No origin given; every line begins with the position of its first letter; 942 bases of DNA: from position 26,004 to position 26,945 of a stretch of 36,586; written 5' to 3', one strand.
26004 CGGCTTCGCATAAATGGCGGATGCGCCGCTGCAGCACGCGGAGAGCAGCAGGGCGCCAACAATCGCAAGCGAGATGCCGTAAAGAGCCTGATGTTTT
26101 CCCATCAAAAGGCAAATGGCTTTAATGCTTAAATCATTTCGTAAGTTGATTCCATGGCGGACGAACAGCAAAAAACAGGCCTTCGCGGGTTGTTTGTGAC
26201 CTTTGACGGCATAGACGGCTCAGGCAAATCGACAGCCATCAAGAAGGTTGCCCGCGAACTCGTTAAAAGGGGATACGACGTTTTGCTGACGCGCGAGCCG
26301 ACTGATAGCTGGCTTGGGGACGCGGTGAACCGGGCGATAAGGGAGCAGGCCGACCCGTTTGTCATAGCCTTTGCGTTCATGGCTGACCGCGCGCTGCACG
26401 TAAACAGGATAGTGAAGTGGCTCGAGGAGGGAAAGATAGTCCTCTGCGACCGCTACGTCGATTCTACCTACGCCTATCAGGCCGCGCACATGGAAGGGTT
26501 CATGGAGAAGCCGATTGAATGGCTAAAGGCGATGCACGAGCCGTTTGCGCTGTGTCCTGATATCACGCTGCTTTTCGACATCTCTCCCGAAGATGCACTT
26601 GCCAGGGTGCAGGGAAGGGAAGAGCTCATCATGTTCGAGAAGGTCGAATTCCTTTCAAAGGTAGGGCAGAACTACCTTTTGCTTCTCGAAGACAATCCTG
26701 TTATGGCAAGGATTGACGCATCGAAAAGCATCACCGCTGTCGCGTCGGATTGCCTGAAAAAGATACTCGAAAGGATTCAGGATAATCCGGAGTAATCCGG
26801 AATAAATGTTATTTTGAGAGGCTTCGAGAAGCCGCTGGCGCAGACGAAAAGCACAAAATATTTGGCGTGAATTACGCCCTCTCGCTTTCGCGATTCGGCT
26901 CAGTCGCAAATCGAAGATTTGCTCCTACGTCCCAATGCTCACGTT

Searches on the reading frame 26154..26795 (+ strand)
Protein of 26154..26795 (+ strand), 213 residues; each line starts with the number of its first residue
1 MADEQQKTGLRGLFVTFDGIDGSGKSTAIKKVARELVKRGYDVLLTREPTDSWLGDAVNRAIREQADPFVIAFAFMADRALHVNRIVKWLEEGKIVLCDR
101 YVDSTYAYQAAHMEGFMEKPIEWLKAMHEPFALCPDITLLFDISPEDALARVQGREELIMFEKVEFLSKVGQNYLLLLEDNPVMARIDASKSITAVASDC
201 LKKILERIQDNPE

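Call 28: search_protein_families(library=pfam, proteins=[window:26154-26795:+])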
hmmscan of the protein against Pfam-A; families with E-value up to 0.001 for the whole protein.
window:26154-26795:+ (213 aa): 3 families
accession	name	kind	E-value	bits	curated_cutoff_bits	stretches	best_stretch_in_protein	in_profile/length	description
PF02223.23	Thymidylate_kin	-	6.8e-39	133.9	27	1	17-198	1-183/185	Thymidylate kinase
PF25199.1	nSTAND_NTPase5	-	1.3e-05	25.5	34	1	14-100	43-133/145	Novel STAND NTPase 5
PF03976.20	PPK2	-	0.00021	21.4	22.3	1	6-52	26-71/229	Polyphosphate kinase 2 (PPK2)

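Call 73: find_encoding_contigs(protein=window:26154-26795:+, flank=10000, max_places=1)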
Protein window:26154-26795:+ (213 aa): 4 contigs read that carry it; 1 place shown.
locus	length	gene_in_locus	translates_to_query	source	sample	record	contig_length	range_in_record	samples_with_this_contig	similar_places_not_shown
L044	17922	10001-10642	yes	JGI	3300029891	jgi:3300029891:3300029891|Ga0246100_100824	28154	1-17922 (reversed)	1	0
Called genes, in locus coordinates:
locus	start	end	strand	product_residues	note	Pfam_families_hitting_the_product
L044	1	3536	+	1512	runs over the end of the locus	PF23619:Ig_VWA7 (faint), PF10633:NPCBM_assoc (faint)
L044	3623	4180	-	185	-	PF01022:HTH_5 (faint), PF01978:TrmB (faint), PF13412:HTH_24 (weak), PF24266:HTH_HVO_0163_N, PF01047:MarR (faint), PF12802:MarR_2 (faint)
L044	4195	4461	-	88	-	-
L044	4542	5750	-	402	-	PF11722:zf-TRM13_CCCH (faint)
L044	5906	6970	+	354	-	PF09721:Exosortase_EpsH (weak)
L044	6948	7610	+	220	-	-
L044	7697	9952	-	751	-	-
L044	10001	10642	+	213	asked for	PF25199:nSTAND_NTPase5 (weak), PF02223:Thymidylate_kin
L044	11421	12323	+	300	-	-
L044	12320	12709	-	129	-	-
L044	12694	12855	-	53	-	-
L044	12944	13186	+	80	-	PF02700:PurS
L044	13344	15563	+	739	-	PF18072:FGAR-AT_linker, PF00586:AIRS, PF02769:AIRS_C, PF00586:AIRS, PF02769:AIRS_C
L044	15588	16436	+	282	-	PF13507:GATase_5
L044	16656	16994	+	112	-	PF14864:Alkyl_sulf_C, PF02036:SCP2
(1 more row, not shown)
